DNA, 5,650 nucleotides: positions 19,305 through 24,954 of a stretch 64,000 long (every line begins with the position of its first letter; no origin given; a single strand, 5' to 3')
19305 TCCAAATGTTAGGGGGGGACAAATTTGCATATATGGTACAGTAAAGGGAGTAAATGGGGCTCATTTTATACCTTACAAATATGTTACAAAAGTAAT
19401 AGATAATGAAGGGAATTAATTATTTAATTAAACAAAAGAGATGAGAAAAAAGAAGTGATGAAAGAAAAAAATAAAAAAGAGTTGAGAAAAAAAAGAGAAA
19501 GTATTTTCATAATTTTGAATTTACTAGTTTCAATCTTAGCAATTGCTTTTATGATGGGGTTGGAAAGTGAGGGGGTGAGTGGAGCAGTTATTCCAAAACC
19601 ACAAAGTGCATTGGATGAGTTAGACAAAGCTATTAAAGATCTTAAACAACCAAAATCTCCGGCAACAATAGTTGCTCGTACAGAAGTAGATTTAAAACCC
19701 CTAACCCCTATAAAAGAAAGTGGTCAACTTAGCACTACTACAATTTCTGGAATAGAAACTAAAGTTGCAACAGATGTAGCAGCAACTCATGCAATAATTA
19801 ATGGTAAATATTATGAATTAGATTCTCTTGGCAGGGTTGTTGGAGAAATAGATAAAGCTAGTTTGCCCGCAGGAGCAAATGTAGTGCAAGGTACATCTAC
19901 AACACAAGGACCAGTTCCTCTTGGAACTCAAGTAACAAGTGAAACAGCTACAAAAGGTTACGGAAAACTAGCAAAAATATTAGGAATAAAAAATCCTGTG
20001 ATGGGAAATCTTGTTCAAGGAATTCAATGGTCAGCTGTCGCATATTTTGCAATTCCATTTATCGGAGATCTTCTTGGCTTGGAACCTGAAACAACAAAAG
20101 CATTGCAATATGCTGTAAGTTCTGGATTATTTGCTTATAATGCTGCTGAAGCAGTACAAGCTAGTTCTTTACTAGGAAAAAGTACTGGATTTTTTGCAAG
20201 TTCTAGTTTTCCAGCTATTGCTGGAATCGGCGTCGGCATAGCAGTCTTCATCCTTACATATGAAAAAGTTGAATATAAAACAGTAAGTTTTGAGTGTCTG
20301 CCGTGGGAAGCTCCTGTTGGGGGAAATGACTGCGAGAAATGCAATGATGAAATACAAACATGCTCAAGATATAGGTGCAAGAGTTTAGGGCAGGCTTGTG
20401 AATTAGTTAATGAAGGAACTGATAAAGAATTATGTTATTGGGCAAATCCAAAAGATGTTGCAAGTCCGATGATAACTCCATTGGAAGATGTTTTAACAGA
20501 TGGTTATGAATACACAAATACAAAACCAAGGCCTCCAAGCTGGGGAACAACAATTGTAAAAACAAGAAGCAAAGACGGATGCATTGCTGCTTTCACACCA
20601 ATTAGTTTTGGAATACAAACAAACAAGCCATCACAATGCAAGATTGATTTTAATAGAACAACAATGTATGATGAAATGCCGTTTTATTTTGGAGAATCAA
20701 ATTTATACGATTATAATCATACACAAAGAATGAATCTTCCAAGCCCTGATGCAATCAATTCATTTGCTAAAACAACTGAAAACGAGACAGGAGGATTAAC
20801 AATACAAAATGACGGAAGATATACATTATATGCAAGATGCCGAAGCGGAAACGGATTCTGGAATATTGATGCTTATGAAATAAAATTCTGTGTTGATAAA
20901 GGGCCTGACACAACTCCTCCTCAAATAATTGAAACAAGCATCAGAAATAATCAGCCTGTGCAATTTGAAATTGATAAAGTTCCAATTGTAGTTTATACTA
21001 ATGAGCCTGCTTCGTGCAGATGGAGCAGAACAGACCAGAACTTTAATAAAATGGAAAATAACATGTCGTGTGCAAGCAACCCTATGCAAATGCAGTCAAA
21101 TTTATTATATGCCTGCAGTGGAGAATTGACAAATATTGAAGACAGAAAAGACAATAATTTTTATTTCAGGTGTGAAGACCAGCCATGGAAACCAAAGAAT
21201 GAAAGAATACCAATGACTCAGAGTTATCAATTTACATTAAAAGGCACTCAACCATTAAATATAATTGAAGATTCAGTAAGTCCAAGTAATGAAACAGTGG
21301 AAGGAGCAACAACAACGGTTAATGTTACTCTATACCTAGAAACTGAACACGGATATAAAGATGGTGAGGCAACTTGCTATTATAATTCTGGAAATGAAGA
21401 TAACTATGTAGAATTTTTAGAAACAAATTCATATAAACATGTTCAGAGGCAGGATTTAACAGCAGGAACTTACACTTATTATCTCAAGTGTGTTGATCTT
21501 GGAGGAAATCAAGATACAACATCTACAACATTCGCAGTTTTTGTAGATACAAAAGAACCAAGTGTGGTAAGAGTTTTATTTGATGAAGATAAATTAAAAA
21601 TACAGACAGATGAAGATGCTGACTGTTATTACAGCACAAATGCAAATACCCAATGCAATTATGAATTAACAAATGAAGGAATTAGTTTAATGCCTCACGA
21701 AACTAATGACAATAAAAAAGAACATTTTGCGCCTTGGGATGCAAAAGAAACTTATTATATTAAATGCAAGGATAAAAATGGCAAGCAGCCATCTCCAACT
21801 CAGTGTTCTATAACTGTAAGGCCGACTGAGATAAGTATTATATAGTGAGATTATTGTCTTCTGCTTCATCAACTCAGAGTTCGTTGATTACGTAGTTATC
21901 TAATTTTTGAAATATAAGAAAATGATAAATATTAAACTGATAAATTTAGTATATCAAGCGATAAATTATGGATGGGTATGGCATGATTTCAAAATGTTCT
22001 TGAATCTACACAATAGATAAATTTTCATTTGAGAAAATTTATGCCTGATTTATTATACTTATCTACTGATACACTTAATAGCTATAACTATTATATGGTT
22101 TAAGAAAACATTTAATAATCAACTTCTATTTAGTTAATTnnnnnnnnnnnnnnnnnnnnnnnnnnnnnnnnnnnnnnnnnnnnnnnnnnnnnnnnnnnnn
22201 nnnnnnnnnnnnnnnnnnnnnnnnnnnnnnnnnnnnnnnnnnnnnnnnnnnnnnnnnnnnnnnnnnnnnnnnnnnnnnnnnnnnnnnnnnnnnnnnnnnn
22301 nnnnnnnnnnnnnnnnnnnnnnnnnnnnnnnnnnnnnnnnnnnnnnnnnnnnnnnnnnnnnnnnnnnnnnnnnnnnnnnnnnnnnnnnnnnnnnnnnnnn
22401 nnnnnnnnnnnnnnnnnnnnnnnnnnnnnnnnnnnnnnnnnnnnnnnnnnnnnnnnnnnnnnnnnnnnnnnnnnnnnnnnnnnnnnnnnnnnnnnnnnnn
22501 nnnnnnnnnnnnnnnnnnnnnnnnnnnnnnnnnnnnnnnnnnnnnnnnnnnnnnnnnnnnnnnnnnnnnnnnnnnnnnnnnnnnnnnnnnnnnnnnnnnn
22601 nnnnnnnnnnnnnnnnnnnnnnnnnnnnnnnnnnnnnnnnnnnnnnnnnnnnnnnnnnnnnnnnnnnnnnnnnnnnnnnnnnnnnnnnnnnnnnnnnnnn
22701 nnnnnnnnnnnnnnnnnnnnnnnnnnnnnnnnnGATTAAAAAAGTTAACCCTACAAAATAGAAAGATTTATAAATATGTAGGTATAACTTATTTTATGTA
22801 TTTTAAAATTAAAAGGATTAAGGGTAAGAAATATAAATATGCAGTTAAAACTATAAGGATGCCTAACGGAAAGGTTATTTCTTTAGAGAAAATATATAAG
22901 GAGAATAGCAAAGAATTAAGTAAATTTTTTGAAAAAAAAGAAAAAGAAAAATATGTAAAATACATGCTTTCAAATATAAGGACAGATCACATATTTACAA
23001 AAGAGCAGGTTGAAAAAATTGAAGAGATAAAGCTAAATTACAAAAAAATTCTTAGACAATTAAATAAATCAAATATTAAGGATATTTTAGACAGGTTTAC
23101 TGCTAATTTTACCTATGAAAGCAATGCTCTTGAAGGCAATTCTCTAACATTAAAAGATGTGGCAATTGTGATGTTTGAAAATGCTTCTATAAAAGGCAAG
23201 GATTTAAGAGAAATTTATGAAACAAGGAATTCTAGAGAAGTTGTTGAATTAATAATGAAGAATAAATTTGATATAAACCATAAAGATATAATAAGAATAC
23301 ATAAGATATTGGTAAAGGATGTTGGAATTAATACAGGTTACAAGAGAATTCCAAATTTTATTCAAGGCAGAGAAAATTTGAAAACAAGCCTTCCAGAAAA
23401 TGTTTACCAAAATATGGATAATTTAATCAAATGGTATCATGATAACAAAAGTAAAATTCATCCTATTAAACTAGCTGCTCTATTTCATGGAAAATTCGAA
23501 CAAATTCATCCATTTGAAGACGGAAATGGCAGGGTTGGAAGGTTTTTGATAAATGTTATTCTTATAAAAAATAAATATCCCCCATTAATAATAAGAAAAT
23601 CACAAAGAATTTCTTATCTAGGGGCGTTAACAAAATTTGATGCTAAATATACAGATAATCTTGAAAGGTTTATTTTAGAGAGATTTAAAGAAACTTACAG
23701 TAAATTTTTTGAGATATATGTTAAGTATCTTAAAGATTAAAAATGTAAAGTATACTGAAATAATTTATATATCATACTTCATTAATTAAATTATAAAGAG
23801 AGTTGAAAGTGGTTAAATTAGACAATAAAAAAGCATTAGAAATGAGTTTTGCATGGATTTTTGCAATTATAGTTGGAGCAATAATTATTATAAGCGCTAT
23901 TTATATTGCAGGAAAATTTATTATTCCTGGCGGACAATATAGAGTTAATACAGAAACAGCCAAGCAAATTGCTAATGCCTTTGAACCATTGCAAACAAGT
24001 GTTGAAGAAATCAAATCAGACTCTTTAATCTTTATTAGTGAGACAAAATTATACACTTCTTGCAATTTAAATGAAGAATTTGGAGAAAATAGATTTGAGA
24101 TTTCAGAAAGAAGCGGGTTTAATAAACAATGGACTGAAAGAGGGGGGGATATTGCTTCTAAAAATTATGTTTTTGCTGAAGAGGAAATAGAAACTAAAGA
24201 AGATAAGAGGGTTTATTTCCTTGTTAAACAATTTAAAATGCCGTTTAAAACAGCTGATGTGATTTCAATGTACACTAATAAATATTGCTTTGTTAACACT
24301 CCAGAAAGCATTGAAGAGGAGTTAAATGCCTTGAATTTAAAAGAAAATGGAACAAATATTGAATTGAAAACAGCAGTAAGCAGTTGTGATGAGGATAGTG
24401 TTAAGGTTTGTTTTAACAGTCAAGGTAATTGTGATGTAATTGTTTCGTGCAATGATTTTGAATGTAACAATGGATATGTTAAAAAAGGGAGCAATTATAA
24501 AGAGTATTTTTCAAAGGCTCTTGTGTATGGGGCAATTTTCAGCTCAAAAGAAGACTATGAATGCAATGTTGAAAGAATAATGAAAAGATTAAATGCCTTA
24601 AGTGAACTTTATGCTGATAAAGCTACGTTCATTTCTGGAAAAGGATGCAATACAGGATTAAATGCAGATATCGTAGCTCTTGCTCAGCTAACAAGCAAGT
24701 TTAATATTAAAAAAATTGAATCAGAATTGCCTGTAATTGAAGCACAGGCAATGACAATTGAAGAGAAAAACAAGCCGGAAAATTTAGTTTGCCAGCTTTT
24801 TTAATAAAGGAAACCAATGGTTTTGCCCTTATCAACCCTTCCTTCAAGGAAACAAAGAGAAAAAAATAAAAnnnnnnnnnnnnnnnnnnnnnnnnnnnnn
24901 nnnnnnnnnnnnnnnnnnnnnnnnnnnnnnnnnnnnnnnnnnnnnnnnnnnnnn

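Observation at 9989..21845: Tandemly duplicated, diverged surface module: pilin-like protein plus giant Cys-rich membrane protein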

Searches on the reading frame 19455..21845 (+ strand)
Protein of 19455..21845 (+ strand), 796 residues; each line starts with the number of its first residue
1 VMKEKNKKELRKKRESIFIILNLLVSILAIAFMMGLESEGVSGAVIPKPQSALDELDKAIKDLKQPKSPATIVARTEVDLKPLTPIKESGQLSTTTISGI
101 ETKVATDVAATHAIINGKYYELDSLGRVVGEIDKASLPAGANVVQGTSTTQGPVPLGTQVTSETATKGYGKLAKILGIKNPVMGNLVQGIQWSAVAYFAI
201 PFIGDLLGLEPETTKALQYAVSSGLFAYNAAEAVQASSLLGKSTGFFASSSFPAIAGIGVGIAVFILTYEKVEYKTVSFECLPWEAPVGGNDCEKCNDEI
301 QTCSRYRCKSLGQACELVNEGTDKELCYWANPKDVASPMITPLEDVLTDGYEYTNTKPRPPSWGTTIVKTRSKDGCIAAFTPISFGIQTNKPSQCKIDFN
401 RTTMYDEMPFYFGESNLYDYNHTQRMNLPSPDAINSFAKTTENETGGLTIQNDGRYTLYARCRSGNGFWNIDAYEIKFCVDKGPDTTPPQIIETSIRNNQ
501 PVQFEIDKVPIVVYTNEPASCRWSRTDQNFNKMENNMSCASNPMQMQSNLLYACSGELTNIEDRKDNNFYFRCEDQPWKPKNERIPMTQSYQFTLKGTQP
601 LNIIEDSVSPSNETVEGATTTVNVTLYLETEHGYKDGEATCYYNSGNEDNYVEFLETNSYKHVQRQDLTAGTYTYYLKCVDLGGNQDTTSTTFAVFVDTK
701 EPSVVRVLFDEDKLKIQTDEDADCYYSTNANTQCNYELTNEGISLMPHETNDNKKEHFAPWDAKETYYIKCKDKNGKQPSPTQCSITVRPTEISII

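Call 12: search_protein_families(library=pfam, proteins=[window:19455-21845:+], max_evalue=0.1)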
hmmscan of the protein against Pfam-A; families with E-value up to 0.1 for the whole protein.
window:19455-21845:+ (796 aa): 2 families
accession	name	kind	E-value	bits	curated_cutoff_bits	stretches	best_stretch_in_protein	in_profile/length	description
PF19077.6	Big_13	-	4.9e-05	24.2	27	1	646-699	49-102/102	Bacterial Ig-like domain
PF07495.19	Y_Y_Y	-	0.0016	18.8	26.6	0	453-478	37-62/65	Y_Y_Y domain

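Call 13: search_protein_families(library=ncbifam, proteins=[window:19455-21845:+], max_evalue=0.1)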
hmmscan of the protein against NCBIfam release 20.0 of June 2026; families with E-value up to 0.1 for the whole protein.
window:19455-21845:+ (796 aa): 0 families

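Call 92: list_cluster_members(proteins=[P0121, P0004, P0170, window:19455-21842:+, window:16819-18909:+, window:26891-29677:+])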
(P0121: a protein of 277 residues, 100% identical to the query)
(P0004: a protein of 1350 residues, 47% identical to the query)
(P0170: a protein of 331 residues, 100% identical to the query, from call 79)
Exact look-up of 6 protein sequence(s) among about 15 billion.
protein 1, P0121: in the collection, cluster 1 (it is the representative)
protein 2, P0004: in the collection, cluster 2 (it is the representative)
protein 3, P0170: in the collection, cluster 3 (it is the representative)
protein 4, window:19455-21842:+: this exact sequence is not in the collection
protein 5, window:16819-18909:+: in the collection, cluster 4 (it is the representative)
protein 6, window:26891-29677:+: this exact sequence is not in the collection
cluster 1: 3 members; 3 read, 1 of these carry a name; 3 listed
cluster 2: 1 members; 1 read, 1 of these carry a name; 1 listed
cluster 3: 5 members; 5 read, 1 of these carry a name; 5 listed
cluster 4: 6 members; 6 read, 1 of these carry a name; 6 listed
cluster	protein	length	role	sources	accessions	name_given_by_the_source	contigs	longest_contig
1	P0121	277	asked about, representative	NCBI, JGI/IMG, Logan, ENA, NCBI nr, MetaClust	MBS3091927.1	hypothetical protein J4466_00755 [Candidatus Pacearchaeota archaeon] | hypothetical protein [Candidatus Pacearchaeota archaeon] | \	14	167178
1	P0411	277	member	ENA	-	-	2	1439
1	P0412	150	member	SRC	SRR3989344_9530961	-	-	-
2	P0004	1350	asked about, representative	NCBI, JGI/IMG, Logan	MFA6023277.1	MAG: hypothetical protein WC781_04270 [Candidatus Pacearchaeota archaeon] | hypothetical protein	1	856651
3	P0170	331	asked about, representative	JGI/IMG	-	-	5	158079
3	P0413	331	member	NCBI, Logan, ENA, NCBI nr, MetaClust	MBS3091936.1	hypothetical protein J4466_00800 [Candidatus Pacearchaeota archaeon] | hypothetical protein [Candidatus Pacearchaeota archaeon] | \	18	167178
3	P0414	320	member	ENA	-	-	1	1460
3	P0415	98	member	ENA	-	-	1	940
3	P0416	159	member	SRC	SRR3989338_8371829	-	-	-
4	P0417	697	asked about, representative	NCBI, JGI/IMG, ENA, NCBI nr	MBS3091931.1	hypothetical protein J4466_00775 [Candidatus Pacearchaeota archaeon] | hypothetical protein [Candidatus Pacearchaeota archaeon]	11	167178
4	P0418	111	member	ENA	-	-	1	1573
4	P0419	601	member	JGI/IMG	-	-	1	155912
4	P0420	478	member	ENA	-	-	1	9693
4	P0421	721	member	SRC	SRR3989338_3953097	-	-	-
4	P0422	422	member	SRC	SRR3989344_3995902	-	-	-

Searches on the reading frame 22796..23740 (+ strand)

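Call 29: search_protein_families(library=pfam, proteins=[window:22796-23740:+], max_evalue=0.01)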
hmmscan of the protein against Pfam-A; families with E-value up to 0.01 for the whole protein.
window:22796-23740:+ (314 aa): 1 family
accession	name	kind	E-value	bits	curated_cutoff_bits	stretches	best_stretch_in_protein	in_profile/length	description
PF02661.23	Fic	-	7.2e-22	78.5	24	1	160-256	2-93/93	Fic/DOC family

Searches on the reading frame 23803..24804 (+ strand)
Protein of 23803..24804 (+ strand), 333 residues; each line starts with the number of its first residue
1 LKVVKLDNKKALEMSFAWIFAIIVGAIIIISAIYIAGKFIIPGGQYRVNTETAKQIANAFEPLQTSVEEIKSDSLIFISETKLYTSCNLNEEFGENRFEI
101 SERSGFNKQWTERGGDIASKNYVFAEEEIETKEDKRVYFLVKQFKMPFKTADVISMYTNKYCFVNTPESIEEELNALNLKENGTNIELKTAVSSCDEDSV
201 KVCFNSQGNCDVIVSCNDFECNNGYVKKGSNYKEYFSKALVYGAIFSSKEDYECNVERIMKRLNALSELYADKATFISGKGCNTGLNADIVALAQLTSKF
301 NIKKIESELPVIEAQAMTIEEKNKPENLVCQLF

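Call 12: search_protein_families(library=pfam, proteins=[window:23803-24804:+], max_evalue=0.1)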
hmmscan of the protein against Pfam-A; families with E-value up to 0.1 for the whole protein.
window:23803-24804:+ (333 aa): 0 families

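Call 13: search_protein_families(library=ncbifam, proteins=[window:23803-24804:+], max_evalue=0.1)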
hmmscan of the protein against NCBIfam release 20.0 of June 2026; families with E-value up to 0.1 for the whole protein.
window:23803-24804:+ (333 aa): 0 families

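Call 19: find_encoding_contigs(protein=window:23803-24804:+, flank=10000, max_places=4)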
Protein window:23803-24804:+ (333 aa): no gene with exactly this product is on record in the collection.

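Call 79: find_homologous_proteins(query=window:23803-24801:+, max_evalue=0.001)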
Query window:23803-24801:+ (333 aa): 96 proteins with E <= 0.001 among 1607 candidates.
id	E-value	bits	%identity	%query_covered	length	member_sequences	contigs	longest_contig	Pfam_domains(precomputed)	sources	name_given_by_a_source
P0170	2.8e-213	725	100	99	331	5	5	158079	-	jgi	-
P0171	8.5e-169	579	80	98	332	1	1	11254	-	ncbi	-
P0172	2.6e-162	557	76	100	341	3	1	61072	-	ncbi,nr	ncbi:hypothetical protein HYW74_00720 [Candidatus Pacearchaeota archaeon]|nr:hypothetical protein [C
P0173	9.9e-96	339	52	99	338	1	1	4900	-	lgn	-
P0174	2.0e-88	315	51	98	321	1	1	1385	-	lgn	-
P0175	1.1e-87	312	48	98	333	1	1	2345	-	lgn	-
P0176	1.0e-86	309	46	98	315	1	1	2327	-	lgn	-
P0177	5.8e-81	290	46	98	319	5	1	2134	-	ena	-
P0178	2.6e-80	288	48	98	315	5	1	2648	-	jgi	-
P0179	1.8e-79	285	46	98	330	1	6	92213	-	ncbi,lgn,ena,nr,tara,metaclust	ncbi:hypothetical protein CMI46_00860 [Candidatus Pacearchaeota archaeon]|nr:hypothetical protein [C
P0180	3.3e-79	284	45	98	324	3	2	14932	-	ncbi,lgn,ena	ncbi:MAG: hypothetical protein AABX03_04440 [Nanoarchaeota archaeon]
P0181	1.7e-77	279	47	98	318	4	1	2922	-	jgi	-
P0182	3.4e-77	278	46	98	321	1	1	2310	-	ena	-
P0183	3.6e-77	278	47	98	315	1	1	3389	-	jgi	-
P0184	5.8e-77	277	45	99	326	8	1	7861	-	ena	-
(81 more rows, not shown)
